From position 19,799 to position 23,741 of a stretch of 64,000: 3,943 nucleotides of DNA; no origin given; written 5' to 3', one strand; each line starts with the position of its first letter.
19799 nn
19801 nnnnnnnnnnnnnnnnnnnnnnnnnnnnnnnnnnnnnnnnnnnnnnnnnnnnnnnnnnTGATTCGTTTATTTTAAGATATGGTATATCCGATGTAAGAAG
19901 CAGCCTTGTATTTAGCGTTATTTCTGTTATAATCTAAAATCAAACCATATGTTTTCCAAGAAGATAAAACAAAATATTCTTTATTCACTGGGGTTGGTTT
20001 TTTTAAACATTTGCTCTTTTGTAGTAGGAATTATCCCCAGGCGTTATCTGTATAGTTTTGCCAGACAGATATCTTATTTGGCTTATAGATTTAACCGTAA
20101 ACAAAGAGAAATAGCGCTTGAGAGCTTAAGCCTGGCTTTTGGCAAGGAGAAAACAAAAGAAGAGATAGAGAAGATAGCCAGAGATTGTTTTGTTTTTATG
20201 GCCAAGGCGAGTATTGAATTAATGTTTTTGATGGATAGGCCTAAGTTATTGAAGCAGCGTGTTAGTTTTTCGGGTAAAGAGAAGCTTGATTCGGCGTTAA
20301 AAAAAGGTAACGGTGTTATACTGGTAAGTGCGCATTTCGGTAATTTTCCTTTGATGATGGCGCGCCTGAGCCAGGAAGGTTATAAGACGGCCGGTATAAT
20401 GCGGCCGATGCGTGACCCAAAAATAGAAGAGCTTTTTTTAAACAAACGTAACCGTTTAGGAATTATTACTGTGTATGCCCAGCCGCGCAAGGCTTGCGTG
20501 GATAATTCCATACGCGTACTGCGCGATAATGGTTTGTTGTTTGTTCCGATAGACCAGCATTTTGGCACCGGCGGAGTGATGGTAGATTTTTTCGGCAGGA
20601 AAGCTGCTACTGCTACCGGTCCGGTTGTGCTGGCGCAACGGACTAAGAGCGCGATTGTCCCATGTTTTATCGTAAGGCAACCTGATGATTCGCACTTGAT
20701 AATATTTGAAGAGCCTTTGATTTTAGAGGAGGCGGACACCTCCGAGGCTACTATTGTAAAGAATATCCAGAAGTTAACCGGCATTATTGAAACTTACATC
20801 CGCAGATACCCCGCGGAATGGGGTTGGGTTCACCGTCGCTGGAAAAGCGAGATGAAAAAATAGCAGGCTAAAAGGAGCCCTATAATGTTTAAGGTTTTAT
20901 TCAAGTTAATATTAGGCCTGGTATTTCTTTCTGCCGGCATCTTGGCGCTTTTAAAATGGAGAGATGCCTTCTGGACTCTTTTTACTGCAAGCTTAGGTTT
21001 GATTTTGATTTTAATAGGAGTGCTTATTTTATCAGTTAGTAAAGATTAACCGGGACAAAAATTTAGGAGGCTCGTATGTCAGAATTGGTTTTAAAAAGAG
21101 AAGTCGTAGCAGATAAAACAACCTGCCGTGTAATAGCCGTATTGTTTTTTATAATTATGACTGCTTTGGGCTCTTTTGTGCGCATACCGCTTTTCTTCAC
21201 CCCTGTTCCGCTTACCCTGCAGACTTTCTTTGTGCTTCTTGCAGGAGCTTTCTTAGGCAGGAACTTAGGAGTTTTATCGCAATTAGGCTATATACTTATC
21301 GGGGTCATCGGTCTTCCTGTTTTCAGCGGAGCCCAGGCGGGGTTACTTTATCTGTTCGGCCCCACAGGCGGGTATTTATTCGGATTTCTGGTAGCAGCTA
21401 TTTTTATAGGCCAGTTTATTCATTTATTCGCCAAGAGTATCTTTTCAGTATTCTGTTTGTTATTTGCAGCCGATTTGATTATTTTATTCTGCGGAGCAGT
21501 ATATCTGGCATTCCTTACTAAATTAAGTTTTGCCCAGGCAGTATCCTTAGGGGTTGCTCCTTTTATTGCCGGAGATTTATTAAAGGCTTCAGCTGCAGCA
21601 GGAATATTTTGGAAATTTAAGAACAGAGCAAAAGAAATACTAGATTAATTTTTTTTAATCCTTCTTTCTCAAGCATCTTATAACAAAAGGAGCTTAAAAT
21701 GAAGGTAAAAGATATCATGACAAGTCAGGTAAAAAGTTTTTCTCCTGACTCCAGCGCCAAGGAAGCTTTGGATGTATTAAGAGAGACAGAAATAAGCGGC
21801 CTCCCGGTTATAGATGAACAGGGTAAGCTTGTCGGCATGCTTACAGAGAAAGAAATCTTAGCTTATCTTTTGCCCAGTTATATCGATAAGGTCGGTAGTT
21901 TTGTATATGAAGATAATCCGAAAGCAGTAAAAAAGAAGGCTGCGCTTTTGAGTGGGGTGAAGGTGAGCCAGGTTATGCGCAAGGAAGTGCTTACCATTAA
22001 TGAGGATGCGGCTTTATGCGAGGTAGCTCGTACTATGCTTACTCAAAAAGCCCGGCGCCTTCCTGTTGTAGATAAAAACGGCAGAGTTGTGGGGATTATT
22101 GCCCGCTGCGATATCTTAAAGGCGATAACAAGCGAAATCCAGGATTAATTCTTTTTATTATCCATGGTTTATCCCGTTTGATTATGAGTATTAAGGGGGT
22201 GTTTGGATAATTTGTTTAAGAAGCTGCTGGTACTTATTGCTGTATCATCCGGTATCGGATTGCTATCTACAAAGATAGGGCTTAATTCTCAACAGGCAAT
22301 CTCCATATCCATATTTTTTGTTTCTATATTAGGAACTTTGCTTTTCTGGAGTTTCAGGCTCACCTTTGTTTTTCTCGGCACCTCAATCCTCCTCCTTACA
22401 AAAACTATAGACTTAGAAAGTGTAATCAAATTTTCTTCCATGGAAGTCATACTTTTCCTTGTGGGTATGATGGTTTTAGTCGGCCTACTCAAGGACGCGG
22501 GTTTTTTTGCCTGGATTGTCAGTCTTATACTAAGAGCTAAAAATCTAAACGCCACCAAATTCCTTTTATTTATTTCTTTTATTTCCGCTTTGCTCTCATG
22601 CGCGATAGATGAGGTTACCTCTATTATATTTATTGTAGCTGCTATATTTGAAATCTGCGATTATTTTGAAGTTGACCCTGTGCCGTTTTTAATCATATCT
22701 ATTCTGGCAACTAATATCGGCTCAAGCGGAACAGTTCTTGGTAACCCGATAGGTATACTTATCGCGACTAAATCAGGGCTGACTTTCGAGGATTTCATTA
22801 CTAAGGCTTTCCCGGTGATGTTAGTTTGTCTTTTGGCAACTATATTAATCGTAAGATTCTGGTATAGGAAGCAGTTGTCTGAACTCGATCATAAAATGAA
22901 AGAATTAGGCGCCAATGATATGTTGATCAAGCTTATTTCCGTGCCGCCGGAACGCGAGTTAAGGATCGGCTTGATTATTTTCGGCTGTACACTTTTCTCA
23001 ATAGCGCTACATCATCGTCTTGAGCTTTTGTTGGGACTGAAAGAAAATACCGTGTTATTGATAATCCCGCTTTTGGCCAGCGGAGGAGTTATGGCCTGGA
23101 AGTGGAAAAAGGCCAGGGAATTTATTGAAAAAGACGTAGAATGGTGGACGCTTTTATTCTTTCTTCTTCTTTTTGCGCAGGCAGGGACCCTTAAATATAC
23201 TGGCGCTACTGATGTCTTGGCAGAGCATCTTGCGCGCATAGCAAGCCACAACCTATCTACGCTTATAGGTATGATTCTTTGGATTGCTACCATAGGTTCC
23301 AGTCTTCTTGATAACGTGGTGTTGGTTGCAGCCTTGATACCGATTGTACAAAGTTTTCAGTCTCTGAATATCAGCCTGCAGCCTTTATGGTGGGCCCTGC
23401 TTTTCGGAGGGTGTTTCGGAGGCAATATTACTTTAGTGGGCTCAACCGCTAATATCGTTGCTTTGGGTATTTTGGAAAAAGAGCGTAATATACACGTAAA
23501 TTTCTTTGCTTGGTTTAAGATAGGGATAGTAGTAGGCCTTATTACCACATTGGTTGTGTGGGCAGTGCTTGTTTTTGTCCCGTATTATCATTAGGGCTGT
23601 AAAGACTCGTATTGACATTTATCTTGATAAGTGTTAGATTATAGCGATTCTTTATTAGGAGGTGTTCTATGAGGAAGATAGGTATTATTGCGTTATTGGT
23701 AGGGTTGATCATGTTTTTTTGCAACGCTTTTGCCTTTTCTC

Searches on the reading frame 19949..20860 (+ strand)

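Call 75: search_protein_families(library=pfam, proteins=[window:19949-20860:+], max_evalue=0.0001)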
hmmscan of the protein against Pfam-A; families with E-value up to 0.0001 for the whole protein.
window:19949-20860:+ (304 aa): 1 family
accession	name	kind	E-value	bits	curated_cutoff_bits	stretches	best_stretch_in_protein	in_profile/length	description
PF03279.18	Lip_A_acyltrans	-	5.5e-46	157.5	22.3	1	12-299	12-294/295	Bacterial lipid A biosynthesis acyltransferase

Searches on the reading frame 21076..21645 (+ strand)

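Call 75: search_protein_families(library=pfam, proteins=[window:21076-21645:+], max_evalue=0.0001)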
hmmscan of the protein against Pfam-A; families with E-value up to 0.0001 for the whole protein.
window:21076-21645:+ (190 aa): 1 family
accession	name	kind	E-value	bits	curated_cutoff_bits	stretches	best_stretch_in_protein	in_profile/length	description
PF02632.19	BioY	-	1.2e-39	135.9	25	1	41-181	1-138/140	BioY family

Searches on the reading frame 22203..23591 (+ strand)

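Call 75: search_protein_families(library=pfam, proteins=[window:22203-23591:+], max_evalue=0.0001)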
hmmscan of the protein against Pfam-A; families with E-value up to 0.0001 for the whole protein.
window:22203-23591:+ (463 aa): 3 families
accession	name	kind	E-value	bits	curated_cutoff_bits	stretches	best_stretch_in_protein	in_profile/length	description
PF03600.22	CitMHS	-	1.5e-49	169.4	31.9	1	51-402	9-336/336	Citrate transporter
PF02040.21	ArsB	-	2.7e-12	47.2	22.2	1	70-453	40-416/423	Arsenical pump membrane protein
PF00939.25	Na_sulph_symp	-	9.4e-05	22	27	0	4-452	3-458/472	Sodium:sulfate symporter transmembrane region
